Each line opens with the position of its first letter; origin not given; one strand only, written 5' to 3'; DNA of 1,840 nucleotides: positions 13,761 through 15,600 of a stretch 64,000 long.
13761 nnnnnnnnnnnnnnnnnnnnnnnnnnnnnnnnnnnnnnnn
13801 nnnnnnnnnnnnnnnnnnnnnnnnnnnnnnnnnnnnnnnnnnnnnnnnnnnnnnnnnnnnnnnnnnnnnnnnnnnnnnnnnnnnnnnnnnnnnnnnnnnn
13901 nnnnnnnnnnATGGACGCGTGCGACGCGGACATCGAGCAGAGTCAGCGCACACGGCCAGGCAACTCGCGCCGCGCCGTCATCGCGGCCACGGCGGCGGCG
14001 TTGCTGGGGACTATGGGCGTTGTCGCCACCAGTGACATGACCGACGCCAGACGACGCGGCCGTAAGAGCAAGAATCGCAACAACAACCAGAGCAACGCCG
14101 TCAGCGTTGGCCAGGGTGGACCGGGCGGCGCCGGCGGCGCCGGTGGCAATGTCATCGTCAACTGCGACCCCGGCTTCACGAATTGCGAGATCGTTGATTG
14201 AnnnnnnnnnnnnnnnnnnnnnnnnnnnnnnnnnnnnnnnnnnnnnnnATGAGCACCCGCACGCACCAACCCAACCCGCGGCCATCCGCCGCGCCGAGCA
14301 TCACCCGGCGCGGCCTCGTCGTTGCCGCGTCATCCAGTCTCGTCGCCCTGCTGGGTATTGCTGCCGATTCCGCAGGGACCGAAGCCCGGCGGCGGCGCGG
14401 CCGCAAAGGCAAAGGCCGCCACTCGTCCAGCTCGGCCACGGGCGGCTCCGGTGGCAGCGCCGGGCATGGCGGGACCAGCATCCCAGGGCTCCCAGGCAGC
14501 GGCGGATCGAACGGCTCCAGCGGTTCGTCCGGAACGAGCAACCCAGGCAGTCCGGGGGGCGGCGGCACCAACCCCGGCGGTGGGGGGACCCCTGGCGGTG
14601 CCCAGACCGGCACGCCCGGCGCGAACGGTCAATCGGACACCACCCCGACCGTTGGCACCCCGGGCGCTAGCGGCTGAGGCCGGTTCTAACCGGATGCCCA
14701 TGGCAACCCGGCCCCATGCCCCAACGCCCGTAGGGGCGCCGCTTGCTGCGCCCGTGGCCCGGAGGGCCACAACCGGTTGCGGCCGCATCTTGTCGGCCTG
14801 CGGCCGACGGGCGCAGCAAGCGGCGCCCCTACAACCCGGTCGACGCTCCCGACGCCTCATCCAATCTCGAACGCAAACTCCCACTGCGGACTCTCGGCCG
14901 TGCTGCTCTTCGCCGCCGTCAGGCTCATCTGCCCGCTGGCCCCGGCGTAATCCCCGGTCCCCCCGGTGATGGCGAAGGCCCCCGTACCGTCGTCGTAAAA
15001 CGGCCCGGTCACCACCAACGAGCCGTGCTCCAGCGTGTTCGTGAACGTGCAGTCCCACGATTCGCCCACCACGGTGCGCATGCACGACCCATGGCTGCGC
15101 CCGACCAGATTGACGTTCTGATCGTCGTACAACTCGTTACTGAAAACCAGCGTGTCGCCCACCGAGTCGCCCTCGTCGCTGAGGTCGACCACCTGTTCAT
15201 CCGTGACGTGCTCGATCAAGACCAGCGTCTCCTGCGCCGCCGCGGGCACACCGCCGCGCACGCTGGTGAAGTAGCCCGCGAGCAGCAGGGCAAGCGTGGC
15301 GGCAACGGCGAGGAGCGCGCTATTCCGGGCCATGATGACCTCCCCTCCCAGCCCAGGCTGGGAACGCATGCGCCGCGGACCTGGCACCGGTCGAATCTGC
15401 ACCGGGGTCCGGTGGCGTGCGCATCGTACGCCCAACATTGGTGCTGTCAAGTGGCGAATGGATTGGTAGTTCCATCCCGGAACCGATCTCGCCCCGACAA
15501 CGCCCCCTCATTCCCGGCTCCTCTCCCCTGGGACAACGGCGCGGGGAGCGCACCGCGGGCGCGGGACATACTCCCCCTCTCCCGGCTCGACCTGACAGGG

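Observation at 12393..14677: Operon of four small secreted Gly/Ser/Thr/Pro-rich proteins, each with RR leader and Arg/Asn-rich tail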

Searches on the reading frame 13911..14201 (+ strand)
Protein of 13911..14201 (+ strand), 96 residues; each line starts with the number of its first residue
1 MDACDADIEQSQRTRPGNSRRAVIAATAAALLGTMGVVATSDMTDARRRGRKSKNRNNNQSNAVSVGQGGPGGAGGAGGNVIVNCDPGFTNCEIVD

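Call 5: search_protein_families(library=pfam, proteins=[window:13911-14201:+], max_evalue=1)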
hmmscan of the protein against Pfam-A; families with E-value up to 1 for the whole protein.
window:13911-14201:+ (96 aa): 1 family
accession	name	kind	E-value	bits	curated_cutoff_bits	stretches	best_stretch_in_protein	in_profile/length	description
PF02101.21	Ocular_alb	-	0.33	10.2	25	1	4-42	56-94/403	Ocular albinism type 1 protein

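Call 6: search_protein_families(library=ncbifam, proteins=[window:13911-14201:+], max_evalue=1)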
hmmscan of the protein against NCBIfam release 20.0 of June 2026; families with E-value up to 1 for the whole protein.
window:13911-14201:+ (96 aa): 3 families
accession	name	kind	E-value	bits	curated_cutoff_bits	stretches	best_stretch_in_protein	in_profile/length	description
NF052375.1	antisigma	equivalog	0.088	12.8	100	1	12-56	76-120/217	anti-sigma factor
NF041618.1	T2SS_M_SYNERG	exception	0.15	12.1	120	1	13-63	7-57/157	type II secretion system protein GspM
NF008955.0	PRK12297.1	equivalog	0.19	10.6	406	1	66-90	29-54/429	GTPase ObgE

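Call 21: find_related_loci(query=A3, collection=genome_contigs, flank=10000)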
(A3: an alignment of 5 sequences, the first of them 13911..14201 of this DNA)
Query A3 (96 aa) in genome_contigs; peptide patterns used: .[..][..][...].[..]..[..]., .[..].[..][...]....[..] (x = any residue, [..] = any of these).
599 stretches matched a pattern, but none encodes a relative of the query by tblastn (E <= 1e-3).

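Call 28: search_protein_representatives(alignment_id=A3)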
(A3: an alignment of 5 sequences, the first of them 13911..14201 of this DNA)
Query: 5 sequences, 97 profile positions. Proteins with E-value up to 0.001 (for the whole library): 31; up to 1e-10: 14; up to 1e-30: 1. The best 31 are listed.
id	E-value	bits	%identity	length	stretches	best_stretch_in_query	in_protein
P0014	9.0e-38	144.4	-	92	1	1-93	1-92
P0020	2.7e-25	104.4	-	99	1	1-97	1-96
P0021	7.0e-20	87.0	-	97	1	8-94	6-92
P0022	6.8e-18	80.7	-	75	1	8-88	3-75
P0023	1.3e-17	79.8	-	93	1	15-93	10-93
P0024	1.5e-16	76.4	-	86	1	1-86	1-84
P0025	1.1e-14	70.4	-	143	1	11-85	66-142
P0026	2.6e-14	69.2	-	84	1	14-92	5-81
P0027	8.0e-14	67.6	-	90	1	9-92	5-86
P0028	5.0e-13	65.1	-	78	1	10-86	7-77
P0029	7.7e-13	64.5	-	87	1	14-92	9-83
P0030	1.0e-12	64.1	-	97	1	13-92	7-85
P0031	1.9e-11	60.0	-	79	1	16-85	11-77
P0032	7.1e-11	58.2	-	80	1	13-86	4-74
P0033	1.9e-10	56.8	-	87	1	16-86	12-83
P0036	1.3e-08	50.9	-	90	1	8-88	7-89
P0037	4.3e-08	49.3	-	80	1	15-85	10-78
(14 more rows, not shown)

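Call 30: find_encoding_contigs(protein=P0020, flank=10000, max_places=4)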
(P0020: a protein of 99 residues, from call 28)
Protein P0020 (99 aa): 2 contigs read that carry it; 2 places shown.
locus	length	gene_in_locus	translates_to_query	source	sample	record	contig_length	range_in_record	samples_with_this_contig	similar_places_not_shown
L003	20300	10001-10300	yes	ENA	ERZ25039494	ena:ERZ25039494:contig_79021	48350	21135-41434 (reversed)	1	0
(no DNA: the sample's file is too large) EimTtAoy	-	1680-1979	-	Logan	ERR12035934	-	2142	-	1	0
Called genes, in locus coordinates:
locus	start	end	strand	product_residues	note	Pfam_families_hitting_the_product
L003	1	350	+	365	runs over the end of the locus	PF00496:SBP_bac_5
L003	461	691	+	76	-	PF19300:BPD_transp_1_N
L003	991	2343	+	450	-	PF00528:BPD_transp_1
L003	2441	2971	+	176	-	PF02746:MR_MLE_N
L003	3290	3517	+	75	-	PF13378:MR_MLE_C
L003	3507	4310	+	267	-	-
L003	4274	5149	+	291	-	-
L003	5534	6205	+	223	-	-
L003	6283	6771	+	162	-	PF22522:DUF6998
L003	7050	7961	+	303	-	-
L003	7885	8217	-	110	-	-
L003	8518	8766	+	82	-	-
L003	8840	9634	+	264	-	-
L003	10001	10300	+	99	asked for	-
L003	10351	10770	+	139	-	-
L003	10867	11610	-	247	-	PF01061:ABC2_membrane, PF12698:ABC2_membrane_3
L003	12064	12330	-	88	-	PF26919:ABC-like_C (weak)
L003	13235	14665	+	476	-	PF12852:Cupin_6 (weak), PF07883:Cupin_2 (faint)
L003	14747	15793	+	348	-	-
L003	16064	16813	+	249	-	-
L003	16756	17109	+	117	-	-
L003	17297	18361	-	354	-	PF21338:Top1B_N_bact, PF01028:Topoisom_I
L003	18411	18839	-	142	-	-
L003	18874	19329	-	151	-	PF04239:DUF421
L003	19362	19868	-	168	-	-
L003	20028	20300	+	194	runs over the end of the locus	-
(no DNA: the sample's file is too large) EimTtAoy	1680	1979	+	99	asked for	-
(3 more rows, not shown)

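Call 45: search_solved_structures(query=A3, max_evalue=10)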
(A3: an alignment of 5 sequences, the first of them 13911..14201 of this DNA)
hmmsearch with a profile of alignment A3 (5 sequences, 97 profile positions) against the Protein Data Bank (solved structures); distinct sequences matched with E-value up to 10: 20.
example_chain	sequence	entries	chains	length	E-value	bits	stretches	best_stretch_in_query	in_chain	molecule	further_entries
6ki1_A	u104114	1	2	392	0.037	17.4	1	20-85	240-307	Low affinity sulfate transporter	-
2l6h_A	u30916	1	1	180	0.11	15.9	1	30-80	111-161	Focal adhesion kinase 1, linker, Paxillin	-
5ldd_B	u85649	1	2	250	0.17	15.3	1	39-88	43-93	Ccz1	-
7zrz_AP1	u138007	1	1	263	0.4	14.1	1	63-81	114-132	tRNA-splicing endonuclease subunit Sen34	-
3p8c_D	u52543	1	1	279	0.47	13.8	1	46-80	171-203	Wiskott-Aldrich syndrome protein family member 1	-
2l6y_B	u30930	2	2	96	0.63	13.4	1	69-89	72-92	LIM domain only 2, linker, LIM domain-binding protein 1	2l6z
8fqc_C1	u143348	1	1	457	0.96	12.9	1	32-86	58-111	Baseplate hub protein, gp26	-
6dzt_M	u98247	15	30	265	1.2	12.5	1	59-81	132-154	scFv | Single-chain variable fragment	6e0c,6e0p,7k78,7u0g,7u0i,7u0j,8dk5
9tay_Z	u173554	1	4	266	1.2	12.5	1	59-81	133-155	scFv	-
7qla_C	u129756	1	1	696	1.3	12.4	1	39-88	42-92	Ccz1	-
9rs6_B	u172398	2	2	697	1.3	12.4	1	39-88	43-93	CCZ1/INTU/HSP4 first Longin domain-containing protein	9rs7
2lxd_A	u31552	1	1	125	1.3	12.4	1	69-90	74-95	Rhombotin-2,LIM domain-binding protein 1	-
1rut_X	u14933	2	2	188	1.7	12.1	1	68-90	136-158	Fusion protein of Lmo4 protein and LIM domain-binding protein 1 | LIM domain transcription factor LMO4,LIM domain-binding protein 1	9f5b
2dfy_X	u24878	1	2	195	1.8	12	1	68-90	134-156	fusion protein of LIM domain transcription factor LMO4 and LIM domain-binding protein 1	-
1m3v_A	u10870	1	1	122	2.5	11.5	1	67-90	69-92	fusion of the LIM interacting domain of ldb1 and the N-terminal LIM domain of LMO4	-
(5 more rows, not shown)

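Call 56: predict_structure(alignment_id=A6)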
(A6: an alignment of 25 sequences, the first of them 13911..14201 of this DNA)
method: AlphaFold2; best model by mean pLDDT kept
length: 96 residues; sequences in the alignment: 25
mean_pLDDT: 57.1   pTM: 0.15
mean pLDDT of the five models: 57.1, 57.1, 55.7, 53.7, 52.0
residues with pLDDT >= 90: 0; 70-90: 4; 50-70: 78; < 50: 14
segments of 3 or more residues with pLDDT < 50: 1-5, 7-14
pLDDT, mean of each block of 10 residues (from residue 1): 46 51 57 55 53 55 63 69 64 60
secondary structure, 60 per line:
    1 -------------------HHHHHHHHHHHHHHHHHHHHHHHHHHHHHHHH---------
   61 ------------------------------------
elements in order: H20-51

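Call 64: search_protein_families(library=phrogs, proteins=[window:13911-14201:+], max_evalue=0.01)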
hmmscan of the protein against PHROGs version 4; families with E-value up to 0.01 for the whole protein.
window:13911-14201:+ (96 aa): 0 families

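Call 75: list_cluster_members(proteins=[P0021, P0037, P0023, P0024, P0026, P0030, P0032, P0036, P0033, P0007])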
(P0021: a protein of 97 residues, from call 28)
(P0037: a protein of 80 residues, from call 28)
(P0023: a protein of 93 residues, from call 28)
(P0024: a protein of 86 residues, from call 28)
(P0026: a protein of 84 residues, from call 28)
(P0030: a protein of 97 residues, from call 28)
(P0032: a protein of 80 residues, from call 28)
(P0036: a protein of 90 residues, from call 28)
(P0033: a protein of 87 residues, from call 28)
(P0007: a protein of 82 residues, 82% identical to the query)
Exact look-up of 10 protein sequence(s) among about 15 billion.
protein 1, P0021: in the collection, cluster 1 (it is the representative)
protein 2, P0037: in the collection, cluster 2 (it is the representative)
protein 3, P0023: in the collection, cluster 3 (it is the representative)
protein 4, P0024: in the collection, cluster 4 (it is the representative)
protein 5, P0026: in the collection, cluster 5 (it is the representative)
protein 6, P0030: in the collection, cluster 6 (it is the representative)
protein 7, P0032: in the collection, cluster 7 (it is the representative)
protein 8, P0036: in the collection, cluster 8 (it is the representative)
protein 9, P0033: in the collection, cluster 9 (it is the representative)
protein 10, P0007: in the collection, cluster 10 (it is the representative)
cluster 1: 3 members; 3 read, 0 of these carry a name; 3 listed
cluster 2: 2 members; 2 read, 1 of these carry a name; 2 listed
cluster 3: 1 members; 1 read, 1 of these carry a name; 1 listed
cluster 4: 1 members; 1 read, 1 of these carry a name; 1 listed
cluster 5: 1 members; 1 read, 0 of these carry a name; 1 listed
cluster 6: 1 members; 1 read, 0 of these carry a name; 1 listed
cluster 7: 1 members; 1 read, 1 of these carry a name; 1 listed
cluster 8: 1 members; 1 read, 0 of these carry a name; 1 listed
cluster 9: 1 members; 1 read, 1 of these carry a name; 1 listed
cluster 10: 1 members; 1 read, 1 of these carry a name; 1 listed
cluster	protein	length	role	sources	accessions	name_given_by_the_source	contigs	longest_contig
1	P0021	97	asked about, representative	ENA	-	-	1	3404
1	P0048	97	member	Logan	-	-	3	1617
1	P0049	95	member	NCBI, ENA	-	-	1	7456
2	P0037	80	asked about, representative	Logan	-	-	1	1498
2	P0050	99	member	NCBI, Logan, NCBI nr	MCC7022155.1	MAG: hypothetical protein IT338_04975 [Thermomicrobiales bacterium] | hypothetical protein [Thermomicrobiales bacterium]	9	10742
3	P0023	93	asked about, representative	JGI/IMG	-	hypothetical protein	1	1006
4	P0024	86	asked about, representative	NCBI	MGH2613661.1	MAG: hypothetical protein ACRDJC_00340 [Thermomicrobiales bacterium]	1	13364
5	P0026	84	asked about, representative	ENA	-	-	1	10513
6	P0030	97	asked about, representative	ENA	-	-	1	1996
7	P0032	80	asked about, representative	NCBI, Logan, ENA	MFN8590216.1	MAG: hypothetical protein U0031_02060 [Thermomicrobiales bacterium]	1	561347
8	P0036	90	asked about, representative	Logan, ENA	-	-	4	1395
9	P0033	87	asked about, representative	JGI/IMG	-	hypothetical protein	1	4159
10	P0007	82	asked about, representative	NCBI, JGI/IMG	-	hypothetical protein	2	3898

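Call 76: find_encoding_contigs(protein=P0032, flank=6000, max_places=2)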
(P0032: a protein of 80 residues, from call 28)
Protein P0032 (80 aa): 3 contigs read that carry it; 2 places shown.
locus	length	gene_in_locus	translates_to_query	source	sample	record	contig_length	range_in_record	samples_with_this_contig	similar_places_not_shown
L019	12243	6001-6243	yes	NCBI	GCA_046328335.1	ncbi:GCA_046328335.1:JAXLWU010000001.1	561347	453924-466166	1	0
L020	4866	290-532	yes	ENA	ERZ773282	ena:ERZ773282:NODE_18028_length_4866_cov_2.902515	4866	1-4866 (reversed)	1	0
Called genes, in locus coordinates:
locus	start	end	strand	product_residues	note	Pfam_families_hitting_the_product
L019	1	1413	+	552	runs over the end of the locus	PF07992:Pyr_redox_2, PF00743:FMO-like, PF13450:NAD_binding_8, PF13738:Pyr_redox_3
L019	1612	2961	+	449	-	-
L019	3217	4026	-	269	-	-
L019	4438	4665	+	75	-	-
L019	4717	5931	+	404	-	-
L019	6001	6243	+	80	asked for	-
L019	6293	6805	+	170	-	-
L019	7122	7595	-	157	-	PF03018:Dirigent, PF06351:Allene_ox_cyc, PF18678:AOC_like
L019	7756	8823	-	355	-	PF12698:ABC2_membrane_3, PF01061:ABC2_membrane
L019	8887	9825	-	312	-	PF00005:ABC_tran, PF13304:AAA_21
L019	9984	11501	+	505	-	-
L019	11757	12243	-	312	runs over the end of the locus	-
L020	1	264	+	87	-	?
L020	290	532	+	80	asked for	-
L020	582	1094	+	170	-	-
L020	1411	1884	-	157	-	PF03018:Dirigent, PF06351:Allene_ox_cyc, PF18678:AOC_like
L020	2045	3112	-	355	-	PF12698:ABC2_membrane_3, PF01061:ABC2_membrane, PF03379:CcmB (weak)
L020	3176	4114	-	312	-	PF00005:ABC_tran, PF13304:AAA_21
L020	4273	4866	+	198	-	?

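Call 77: find_encoding_contigs(protein=P0024, flank=6000, max_places=2)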
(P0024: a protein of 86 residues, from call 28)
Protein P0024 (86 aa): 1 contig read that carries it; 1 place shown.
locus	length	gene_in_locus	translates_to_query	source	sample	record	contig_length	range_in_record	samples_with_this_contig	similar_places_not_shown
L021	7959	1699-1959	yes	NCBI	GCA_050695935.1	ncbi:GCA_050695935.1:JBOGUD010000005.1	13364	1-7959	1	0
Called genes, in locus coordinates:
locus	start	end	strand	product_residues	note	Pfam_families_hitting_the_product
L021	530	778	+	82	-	-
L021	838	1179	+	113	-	-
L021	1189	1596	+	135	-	-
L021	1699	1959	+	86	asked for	-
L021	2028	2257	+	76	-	-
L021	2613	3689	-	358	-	PF12698:ABC2_membrane_3, PF01061:ABC2_membrane, PF03379:CcmB (weak)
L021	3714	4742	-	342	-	PF00005:ABC_tran, PF02463:SMC_N (faint), PF13304:AAA_21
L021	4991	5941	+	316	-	-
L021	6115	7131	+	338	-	-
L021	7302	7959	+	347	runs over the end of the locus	PF03631:Virul_fac_BrkB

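Call 78: find_encoding_contigs(protein=P0026, flank=6000, max_places=2)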
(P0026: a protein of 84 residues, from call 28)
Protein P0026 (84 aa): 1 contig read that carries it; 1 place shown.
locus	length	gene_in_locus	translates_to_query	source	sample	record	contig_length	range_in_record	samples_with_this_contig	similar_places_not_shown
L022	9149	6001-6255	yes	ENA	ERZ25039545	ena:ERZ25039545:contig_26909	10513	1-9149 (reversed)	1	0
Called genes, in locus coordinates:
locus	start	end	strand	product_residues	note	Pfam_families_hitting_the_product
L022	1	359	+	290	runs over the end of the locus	-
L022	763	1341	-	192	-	-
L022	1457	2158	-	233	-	PF13578:Methyltransf_24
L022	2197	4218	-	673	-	-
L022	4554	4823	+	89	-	-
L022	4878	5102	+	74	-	-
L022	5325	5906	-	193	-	-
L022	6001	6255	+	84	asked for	-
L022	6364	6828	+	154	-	-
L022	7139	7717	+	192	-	-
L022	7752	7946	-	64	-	-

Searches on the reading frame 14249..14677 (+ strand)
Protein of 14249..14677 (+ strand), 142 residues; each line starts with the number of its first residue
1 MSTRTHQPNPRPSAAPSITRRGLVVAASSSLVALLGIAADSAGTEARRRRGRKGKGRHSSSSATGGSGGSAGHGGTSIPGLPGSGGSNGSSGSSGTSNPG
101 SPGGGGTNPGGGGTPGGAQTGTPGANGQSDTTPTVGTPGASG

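Call 5: search_protein_families(library=pfam, proteins=[window:14249-14677:+], max_evalue=1)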
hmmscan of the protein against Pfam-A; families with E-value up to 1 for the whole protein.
window:14249-14677:+ (142 aa): 0 families

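Call 6: search_protein_families(library=ncbifam, proteins=[window:14249-14677:+], max_evalue=1)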
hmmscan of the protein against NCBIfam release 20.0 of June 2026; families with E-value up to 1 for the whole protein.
window:14249-14677:+ (142 aa): 0 families

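Call 43: find_homologous_proteins(query=window:14249-14677:+, max_evalue=0.001)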
Query window:14249-14677:+: 2765 candidates shared short words with the query, none scored E <= 0.001.

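Call 46: search_solved_structures(query=window:14249-14677:+, max_evalue=10)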
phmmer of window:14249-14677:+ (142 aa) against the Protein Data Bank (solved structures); distinct sequences matched with E-value up to 10: 1.
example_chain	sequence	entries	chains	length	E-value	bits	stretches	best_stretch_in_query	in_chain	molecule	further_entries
7tu9_E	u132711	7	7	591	2.4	11.5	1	55-117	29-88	Glycine receptor beta subunit 2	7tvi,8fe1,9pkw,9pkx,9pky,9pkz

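Call 48: find_homologous_proteins(query=A5, max_evalue=1)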
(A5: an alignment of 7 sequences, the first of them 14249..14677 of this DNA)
Query A5 (7 sequences): 8000 candidates shared short words with the query, none scored E <= 1.

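Call 64: search_protein_families(library=phrogs, proteins=[window:14249-14677:+], max_evalue=0.01)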
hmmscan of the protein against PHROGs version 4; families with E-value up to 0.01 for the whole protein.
window:14249-14677:+ (142 aa): 0 families

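Call 68: predict_structure(protein=window:14249-14677:+)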
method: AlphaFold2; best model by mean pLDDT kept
length: 142 residues; sequences in the alignment: 1
mean_pLDDT: 54.6   pTM: 0.23
mean pLDDT of the five models: 54.6, 52.7, 51.3, 50.9, 49.6
residues with pLDDT >= 90: 0; 70-90: 30; 50-70: 36; < 50: 76
segments of 3 or more residues with pLDDT < 50: 60-74, 79-123, 126-129, 131-133, 140-142
pLDDT, mean of each block of 10 residues (from residue 1): 67 71 79 78 59 57 43 48 42 40 42 44 48 50 40
secondary structure, 60 per line:
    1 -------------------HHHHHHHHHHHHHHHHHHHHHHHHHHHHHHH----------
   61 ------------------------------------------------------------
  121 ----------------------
elements in order: H20-50

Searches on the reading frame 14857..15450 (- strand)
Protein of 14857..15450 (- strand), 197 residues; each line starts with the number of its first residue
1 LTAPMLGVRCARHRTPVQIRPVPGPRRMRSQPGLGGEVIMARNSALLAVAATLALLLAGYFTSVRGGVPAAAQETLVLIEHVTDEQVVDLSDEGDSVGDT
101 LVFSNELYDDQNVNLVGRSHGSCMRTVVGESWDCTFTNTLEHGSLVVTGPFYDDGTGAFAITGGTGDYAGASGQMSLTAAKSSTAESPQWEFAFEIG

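Call 5: search_protein_families(library=pfam, proteins=[window:14857-15450:-], max_evalue=1)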
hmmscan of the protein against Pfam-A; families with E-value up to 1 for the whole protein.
window:14857-15450:- (197 aa): 3 families
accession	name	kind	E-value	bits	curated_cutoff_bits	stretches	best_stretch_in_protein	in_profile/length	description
PF03018.19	Dirigent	-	6.6e-08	32.8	29.1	1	92-184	32-134/148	Dirigent-like protein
PF18678.6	AOC_like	-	4.1e-06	26.9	25.9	1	88-180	14-111/123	Allene oxide cyclase barrel like domain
PF06351.16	Allene_ox_cyc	-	1.2e-05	25.6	31.2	1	94-178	32-122/175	Allene oxide cyclase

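Call 6: search_protein_families(library=ncbifam, proteins=[window:14857-15450:-], max_evalue=1)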
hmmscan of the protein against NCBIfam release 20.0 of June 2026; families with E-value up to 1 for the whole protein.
window:14857-15450:- (197 aa): 0 families

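Call 64: search_protein_families(library=phrogs, proteins=[window:14857-15450:-], max_evalue=0.01)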
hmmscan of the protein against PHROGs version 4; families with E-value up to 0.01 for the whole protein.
window:14857-15450:- (197 aa): 0 families
